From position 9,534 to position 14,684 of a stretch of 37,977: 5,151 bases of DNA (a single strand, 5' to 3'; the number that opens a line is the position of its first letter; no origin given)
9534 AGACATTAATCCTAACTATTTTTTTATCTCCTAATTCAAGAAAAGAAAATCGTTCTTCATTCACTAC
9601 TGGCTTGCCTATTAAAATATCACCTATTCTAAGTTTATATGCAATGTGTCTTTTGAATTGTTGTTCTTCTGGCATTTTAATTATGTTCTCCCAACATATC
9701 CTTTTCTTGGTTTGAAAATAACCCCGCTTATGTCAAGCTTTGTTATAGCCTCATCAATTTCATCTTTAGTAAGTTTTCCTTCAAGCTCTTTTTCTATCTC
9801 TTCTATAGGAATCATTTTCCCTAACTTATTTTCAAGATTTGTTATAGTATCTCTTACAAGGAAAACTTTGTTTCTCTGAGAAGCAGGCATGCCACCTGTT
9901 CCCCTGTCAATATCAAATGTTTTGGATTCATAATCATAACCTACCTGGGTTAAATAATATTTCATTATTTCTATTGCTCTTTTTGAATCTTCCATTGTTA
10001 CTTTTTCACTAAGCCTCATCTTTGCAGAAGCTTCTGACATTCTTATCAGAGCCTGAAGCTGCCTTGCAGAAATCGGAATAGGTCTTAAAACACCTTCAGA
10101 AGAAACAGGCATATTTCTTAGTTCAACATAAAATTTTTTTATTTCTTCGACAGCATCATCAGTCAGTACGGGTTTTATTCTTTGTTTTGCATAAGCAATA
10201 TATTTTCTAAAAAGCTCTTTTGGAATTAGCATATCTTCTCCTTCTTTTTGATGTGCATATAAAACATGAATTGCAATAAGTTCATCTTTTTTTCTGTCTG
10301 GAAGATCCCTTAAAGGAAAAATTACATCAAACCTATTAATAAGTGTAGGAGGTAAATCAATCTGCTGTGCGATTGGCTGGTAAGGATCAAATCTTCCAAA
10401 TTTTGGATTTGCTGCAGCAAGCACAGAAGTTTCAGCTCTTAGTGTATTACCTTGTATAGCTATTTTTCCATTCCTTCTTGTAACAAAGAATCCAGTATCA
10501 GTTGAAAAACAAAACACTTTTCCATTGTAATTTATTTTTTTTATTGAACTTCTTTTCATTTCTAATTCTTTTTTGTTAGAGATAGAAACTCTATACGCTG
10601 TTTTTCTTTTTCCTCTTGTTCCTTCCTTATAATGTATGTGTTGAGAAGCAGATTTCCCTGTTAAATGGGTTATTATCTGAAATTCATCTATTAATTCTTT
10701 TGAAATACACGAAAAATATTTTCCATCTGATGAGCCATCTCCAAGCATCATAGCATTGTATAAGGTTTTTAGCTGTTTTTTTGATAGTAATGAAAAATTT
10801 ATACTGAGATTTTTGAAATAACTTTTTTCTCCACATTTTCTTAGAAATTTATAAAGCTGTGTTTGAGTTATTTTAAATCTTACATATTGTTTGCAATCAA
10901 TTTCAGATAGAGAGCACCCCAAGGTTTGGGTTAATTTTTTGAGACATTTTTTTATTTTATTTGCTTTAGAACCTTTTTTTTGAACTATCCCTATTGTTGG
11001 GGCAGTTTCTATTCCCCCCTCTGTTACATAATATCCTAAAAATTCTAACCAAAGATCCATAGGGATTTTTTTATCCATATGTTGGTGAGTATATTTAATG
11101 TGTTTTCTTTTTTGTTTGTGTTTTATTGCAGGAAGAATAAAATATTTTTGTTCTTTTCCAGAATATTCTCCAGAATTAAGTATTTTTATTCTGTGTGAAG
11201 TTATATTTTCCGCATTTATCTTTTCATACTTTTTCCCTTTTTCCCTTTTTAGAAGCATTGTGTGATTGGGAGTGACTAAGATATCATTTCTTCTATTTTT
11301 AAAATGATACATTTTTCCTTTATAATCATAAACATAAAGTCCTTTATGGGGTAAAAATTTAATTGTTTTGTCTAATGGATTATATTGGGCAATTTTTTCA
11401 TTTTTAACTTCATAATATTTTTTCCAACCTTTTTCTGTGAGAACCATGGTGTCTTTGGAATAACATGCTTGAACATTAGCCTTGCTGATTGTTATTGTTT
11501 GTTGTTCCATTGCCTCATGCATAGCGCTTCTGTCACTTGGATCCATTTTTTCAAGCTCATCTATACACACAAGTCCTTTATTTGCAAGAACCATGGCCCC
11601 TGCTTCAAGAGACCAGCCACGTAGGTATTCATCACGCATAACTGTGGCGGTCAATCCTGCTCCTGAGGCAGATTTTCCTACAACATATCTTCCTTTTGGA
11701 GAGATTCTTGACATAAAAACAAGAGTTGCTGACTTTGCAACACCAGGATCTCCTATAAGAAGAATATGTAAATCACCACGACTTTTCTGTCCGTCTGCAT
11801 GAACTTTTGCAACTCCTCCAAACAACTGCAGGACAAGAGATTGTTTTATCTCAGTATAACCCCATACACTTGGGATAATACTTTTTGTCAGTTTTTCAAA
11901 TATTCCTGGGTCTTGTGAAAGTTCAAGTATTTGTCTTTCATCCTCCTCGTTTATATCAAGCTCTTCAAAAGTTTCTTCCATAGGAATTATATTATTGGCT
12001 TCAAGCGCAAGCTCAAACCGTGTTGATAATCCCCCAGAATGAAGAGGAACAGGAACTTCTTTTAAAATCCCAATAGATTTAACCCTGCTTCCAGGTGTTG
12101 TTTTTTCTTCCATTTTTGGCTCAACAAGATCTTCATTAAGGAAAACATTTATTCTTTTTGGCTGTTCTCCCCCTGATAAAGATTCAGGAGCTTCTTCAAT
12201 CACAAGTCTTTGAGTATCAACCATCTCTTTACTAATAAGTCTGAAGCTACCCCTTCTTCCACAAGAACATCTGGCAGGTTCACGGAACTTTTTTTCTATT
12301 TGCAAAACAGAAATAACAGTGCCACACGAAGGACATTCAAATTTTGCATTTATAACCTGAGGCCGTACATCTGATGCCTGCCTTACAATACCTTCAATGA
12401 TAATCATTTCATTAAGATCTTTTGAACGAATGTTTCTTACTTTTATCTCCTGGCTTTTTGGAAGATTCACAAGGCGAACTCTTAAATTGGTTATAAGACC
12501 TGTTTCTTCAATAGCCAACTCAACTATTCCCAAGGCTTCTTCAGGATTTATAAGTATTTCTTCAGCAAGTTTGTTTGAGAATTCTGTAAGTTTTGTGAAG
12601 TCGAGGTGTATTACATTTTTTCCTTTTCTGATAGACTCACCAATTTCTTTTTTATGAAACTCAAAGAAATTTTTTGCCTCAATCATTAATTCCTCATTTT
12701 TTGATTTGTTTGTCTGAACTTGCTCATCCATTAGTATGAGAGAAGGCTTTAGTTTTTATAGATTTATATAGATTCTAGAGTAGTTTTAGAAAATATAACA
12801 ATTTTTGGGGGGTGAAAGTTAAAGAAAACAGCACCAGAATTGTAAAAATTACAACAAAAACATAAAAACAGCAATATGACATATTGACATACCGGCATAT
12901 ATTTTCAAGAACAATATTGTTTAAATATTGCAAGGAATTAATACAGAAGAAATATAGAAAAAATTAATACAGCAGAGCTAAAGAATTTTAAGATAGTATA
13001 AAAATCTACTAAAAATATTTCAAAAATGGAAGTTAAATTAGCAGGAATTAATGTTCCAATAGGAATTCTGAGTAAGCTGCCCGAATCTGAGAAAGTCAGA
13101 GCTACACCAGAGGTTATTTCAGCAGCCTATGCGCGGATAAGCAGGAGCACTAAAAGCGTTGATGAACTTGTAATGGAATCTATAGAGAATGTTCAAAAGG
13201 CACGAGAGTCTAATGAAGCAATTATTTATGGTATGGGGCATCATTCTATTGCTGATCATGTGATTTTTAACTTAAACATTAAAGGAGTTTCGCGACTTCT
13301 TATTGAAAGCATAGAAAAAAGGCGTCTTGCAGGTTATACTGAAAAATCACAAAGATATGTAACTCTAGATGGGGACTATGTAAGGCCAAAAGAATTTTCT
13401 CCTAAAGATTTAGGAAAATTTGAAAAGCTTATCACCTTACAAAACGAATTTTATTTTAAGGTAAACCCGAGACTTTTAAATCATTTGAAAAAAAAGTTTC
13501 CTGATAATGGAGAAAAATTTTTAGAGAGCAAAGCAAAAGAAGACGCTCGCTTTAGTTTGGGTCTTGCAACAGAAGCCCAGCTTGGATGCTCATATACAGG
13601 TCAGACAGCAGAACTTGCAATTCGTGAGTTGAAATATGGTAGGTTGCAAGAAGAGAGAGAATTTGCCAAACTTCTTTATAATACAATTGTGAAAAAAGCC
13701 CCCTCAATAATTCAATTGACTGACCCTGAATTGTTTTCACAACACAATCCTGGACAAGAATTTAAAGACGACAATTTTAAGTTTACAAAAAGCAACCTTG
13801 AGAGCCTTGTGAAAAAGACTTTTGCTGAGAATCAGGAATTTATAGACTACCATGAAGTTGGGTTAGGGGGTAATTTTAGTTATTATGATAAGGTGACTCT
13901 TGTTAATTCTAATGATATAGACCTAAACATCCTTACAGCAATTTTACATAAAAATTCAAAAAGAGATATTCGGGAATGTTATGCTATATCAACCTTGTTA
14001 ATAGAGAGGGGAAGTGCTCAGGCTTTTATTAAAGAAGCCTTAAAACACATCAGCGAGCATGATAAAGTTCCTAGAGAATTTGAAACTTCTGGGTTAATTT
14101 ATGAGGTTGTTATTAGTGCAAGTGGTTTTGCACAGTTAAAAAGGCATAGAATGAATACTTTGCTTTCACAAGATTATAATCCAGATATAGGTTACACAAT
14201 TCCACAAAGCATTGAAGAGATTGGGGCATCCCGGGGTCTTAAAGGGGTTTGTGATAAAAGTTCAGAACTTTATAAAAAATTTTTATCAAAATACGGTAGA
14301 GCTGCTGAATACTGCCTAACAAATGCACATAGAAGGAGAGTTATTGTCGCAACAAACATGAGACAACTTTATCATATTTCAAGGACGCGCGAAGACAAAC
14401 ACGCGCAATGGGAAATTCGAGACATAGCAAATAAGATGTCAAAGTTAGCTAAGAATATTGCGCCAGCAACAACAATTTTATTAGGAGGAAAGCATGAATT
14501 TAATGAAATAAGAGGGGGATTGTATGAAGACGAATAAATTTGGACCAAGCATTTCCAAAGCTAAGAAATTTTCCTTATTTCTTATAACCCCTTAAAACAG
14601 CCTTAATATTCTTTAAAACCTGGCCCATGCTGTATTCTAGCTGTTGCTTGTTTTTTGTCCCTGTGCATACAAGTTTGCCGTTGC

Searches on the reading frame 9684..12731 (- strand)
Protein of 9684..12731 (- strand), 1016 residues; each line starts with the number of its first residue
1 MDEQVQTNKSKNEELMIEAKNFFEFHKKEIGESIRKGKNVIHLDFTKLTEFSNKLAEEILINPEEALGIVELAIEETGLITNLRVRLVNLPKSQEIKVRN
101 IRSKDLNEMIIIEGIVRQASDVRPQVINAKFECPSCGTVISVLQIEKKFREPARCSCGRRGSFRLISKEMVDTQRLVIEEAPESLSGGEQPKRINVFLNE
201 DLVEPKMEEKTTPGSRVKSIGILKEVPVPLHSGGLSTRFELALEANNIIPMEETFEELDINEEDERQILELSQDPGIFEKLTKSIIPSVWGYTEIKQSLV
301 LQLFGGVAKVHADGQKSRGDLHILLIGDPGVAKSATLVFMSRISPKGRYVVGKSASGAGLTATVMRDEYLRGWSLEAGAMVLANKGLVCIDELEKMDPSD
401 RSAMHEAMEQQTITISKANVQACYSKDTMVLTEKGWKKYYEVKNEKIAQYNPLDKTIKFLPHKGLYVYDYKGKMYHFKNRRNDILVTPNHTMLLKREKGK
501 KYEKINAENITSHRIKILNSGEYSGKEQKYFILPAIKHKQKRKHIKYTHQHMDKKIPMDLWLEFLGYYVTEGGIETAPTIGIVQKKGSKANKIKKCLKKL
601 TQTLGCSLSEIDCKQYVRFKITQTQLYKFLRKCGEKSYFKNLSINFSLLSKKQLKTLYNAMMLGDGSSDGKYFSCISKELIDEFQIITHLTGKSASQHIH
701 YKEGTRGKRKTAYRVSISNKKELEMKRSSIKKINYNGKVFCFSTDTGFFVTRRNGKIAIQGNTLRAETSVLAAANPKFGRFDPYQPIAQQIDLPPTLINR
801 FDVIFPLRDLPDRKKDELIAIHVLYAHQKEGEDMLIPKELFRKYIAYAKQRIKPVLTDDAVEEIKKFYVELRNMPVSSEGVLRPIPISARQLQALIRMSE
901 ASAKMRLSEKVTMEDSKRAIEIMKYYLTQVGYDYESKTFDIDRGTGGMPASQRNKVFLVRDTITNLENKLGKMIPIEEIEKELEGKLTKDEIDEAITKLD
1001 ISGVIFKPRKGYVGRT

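Call 28: search_protein_families(library=pfam, proteins=[window:9684-12731:-], max_evalue=0.001)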
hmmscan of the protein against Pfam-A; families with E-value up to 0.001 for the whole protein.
window:9684-12731:- (1016 aa): 9 families
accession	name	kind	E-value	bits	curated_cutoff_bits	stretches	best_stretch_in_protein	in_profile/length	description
PF00493.29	MCM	-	2.3e-82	275.9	23.3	2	265-432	2-169/224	MCM P-loop domain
PF17855.7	MCM_lid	-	2.9e-26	92.2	27.4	1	839-925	1-85/87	MCM AAA-lid domain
PF17207.9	MCM_OB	-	4.2e-24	85.1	24.8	1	97-226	1-125/126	MCM OB domain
PF01078.27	Mg_chelatase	-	5.4e-06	26.4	20.3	1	375-431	97-153/207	Magnesium chelatase, subunit ChlI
PF21120.3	MCM_WH_arc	-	6.7e-05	23.3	26.1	1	955-1013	2-62/63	Archaeal MCM, winged-helix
PF14551.11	MCM_N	-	0.00018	22.3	24.9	1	25-77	20-72/95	MCM N-terminal domain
PF14890.11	Intein_splicing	-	0.00037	20.8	35.8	1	462-745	38-141/155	Intein splicing domain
PF14528.11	LAGLIDADG_3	-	0.00046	20.8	22.5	0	664-724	13-75/82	LAGLIDADG-like domain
PF07726.17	AAA_3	-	0.00053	20.3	27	0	322-420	1-98/131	ATPase family associated with various cellular activities (AAA)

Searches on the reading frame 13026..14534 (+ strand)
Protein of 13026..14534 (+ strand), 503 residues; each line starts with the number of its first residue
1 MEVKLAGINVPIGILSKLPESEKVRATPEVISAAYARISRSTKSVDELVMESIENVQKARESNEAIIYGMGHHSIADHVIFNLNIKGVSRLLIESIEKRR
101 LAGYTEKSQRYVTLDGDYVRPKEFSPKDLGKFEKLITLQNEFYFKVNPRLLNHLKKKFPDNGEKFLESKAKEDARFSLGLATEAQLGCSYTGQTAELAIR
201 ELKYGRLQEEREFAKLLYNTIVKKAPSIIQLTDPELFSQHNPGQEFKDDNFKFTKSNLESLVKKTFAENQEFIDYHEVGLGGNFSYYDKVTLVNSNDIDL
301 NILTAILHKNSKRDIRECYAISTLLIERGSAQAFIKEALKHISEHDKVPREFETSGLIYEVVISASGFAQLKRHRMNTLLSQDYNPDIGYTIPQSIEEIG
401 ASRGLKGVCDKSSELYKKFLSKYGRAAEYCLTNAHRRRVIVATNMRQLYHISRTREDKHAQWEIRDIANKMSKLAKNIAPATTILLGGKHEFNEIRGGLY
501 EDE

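Call 28: search_protein_families(library=pfam, proteins=[window:13026-14534:+], max_evalue=0.001)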
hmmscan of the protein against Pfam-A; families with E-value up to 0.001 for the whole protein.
window:13026-14534:+ (503 aa): 1 family
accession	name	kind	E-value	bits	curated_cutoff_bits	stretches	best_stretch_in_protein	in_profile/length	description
PF02511.20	Thy1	-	2.7e-49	168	24.8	2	327-481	34-191/191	Thymidylate synthase complementing protein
